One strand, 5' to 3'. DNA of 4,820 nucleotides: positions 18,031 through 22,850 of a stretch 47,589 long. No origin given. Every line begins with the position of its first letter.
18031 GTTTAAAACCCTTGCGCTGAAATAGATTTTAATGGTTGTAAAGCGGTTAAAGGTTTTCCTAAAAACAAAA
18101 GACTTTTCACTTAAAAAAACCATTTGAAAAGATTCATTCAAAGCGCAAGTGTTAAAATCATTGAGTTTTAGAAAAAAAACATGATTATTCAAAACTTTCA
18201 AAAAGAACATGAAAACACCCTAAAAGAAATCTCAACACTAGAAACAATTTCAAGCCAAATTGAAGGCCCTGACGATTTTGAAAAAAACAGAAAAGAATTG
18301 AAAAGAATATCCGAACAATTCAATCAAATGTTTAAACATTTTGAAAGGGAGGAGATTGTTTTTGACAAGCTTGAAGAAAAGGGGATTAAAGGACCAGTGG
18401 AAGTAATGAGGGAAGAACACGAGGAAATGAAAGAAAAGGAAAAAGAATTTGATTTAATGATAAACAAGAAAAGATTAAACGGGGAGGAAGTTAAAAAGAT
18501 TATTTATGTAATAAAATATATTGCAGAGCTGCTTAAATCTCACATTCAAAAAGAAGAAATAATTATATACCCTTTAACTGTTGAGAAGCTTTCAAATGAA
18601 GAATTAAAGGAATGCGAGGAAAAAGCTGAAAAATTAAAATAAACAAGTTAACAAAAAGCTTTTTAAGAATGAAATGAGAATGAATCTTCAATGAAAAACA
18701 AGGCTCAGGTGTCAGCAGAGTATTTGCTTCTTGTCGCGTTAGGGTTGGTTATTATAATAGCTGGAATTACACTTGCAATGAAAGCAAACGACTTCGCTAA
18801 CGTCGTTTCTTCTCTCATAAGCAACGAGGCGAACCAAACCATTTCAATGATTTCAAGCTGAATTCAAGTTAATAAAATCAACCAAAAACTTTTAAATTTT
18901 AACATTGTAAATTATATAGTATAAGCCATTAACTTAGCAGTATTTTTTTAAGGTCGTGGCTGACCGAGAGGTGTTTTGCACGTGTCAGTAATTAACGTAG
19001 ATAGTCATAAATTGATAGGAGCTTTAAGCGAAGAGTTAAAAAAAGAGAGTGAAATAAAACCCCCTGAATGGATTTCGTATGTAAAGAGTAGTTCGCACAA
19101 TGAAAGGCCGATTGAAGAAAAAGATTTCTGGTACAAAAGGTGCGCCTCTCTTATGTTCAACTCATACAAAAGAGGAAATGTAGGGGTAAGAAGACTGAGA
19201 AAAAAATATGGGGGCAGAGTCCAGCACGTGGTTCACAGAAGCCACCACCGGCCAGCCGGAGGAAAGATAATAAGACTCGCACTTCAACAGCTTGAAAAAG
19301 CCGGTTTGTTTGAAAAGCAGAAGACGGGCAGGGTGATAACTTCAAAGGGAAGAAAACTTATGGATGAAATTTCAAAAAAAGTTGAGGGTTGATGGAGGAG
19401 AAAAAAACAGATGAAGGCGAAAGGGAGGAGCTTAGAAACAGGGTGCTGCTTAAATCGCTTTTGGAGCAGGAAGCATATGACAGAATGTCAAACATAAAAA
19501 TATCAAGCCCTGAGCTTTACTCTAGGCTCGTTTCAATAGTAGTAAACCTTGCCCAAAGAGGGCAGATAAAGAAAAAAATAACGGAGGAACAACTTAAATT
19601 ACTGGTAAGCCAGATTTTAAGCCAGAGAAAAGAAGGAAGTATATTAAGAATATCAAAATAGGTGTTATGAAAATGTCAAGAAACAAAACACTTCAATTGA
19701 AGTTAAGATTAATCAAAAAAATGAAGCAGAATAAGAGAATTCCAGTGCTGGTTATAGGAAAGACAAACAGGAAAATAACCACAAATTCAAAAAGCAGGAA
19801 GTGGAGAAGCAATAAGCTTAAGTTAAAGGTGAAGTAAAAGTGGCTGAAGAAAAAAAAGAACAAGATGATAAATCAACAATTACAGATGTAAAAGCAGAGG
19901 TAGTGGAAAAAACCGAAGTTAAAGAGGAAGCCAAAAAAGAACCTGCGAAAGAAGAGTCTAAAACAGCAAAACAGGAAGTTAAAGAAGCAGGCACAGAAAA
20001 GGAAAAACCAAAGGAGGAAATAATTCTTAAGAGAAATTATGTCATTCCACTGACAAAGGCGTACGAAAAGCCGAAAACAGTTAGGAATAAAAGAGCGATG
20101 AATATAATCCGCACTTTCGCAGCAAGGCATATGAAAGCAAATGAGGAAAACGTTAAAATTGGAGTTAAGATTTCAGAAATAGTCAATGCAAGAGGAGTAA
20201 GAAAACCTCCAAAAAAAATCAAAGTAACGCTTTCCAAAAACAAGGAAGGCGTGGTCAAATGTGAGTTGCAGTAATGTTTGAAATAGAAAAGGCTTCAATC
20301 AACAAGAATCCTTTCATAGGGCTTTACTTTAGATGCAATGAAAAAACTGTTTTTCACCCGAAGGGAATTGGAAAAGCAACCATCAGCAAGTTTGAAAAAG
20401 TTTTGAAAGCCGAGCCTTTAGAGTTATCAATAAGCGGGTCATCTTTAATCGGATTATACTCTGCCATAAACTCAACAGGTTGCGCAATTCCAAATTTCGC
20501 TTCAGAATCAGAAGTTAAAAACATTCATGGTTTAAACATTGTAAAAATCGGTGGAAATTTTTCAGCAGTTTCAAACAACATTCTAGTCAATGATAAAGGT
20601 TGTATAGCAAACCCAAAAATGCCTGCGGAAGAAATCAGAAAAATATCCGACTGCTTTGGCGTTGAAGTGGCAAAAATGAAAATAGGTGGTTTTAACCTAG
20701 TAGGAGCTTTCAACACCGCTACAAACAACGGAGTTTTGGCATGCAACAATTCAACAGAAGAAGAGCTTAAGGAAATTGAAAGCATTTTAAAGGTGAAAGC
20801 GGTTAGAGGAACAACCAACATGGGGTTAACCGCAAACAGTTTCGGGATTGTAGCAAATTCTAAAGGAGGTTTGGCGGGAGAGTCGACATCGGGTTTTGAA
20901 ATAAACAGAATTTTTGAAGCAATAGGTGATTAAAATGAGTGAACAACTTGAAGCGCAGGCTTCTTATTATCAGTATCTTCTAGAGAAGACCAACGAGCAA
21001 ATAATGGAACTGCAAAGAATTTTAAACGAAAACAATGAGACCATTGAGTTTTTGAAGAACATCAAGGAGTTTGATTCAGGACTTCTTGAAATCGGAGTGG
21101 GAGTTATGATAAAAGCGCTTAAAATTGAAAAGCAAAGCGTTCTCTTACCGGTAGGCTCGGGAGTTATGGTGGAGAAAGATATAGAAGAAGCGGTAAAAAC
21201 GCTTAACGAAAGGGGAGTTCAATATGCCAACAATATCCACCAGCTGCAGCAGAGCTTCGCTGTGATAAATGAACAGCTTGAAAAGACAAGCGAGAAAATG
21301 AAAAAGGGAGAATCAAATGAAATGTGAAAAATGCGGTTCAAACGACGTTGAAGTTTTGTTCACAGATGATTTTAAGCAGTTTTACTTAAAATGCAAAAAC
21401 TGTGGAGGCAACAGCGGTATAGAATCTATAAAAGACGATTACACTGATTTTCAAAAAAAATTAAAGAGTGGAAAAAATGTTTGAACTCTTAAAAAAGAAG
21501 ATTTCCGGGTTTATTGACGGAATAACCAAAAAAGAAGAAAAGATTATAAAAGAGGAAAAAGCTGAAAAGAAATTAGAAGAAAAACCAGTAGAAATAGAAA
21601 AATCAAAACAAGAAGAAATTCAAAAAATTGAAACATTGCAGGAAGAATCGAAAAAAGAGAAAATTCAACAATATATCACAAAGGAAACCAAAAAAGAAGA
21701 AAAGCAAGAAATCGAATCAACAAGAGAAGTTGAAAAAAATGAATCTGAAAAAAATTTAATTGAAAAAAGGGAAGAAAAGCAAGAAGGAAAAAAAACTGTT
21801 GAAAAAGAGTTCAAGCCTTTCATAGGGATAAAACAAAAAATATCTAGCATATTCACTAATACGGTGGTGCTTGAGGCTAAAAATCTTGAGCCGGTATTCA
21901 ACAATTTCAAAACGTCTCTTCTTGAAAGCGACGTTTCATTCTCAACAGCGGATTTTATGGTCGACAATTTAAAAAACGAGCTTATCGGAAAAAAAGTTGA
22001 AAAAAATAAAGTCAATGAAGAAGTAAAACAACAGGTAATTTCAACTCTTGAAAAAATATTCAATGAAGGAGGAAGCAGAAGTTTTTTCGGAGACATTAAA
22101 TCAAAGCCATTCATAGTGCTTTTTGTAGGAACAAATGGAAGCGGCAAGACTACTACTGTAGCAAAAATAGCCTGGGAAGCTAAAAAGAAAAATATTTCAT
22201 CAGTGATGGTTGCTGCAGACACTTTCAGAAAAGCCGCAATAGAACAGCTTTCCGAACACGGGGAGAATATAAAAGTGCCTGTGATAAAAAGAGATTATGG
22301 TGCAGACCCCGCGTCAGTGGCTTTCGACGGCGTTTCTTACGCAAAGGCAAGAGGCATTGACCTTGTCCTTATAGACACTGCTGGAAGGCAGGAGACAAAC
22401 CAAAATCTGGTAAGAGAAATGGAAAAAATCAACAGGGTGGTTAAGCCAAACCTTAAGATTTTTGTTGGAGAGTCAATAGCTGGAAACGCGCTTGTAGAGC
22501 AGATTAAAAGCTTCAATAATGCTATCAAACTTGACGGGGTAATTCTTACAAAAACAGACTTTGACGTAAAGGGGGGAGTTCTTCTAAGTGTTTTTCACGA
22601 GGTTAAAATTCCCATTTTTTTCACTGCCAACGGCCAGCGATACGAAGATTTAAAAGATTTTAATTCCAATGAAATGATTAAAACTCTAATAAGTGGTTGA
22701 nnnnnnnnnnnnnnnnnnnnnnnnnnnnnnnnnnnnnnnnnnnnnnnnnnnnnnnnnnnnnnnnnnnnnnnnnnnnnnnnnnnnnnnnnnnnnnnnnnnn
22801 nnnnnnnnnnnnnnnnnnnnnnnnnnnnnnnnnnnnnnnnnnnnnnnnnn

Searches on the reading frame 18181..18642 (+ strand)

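Call 56: search_protein_families(library=pfam, proteins=[window:18181-18642:+], max_evalue=0.0001)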
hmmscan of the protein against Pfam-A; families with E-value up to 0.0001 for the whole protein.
window:18181-18642:+ (153 aa): 1 family
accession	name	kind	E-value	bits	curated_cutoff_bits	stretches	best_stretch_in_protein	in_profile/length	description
PF01814.28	Hemerythrin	-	7e-17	62.5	25.3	1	2-132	2-126/127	Hemerythrin HHE cation binding domain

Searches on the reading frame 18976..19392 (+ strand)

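Call 56: search_protein_families(library=pfam, proteins=[window:18976-19392:+], max_evalue=0.0001)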
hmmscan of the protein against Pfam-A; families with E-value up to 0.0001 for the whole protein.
window:18976-19392:+ (138 aa): 1 family
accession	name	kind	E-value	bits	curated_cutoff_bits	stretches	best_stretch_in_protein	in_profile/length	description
PF01090.25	Ribosomal_S19e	-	1.2e-44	151.8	29.4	1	5-136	2-134/137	Ribosomal protein S19e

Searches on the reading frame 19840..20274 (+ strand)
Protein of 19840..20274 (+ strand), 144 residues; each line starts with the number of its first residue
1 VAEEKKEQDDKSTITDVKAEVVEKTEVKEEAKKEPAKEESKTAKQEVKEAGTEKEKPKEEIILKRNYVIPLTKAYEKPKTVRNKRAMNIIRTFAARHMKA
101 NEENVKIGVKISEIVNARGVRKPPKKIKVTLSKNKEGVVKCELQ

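Call 56: search_protein_families(library=pfam, proteins=[window:19840-20274:+], max_evalue=0.0001)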
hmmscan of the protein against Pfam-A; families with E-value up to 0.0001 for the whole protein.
window:19840-20274:+ (144 aa): 1 family
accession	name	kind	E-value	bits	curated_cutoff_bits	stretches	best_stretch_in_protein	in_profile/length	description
PF01198.24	Ribosomal_L31e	-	3.6e-09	37.1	25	1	65-135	5-74/82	Ribosomal protein L31e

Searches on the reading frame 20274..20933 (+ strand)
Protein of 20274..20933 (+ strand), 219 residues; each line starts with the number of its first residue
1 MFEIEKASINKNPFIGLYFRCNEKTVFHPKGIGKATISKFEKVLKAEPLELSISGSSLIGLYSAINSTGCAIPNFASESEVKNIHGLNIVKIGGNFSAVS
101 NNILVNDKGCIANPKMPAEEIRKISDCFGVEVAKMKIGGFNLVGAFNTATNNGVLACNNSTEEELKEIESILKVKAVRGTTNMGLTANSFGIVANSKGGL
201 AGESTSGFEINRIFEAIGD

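Call 56: search_protein_families(library=pfam, proteins=[window:20274-20933:+], max_evalue=0.0001)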
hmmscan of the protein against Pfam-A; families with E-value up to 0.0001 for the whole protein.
window:20274-20933:+ (219 aa): 1 family
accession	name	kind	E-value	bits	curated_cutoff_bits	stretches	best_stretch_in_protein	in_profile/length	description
PF01912.23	eIF-6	-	7.5e-50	169.5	25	1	6-198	1-196/197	eIF-6 family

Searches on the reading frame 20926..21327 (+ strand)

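Call 57: search_protein_families(library=pfam, proteins=[window:20926-21327:+], max_evalue=0.0001)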
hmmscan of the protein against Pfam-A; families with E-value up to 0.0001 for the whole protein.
window:20926-21327:+ (133 aa): 1 family
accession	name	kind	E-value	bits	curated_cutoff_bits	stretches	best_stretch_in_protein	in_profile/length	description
PF02996.22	Prefoldin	-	1.3e-15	57.9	23.2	1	15-126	1-115/120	Prefoldin subunit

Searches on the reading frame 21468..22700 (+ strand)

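Call 57: search_protein_families(library=pfam, proteins=[window:21468-22700:+], max_evalue=0.0001)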
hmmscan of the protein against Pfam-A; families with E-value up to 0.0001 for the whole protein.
window:21468-22700:+ (410 aa): 3 families
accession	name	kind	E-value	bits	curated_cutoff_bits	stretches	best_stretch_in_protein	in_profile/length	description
PF00448.28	SRP54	-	2e-68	230.4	22.7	1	214-408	1-195/196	SRP54-type protein, GTPase domain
PF02881.24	SRP54_N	-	9.3e-08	32.6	22.4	1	123-188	3-73/75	SRP54-type protein, helical bundle domain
PF06414.18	Zeta_toxin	-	6.1e-05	23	22.3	0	212-256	14-57/199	Zeta toxin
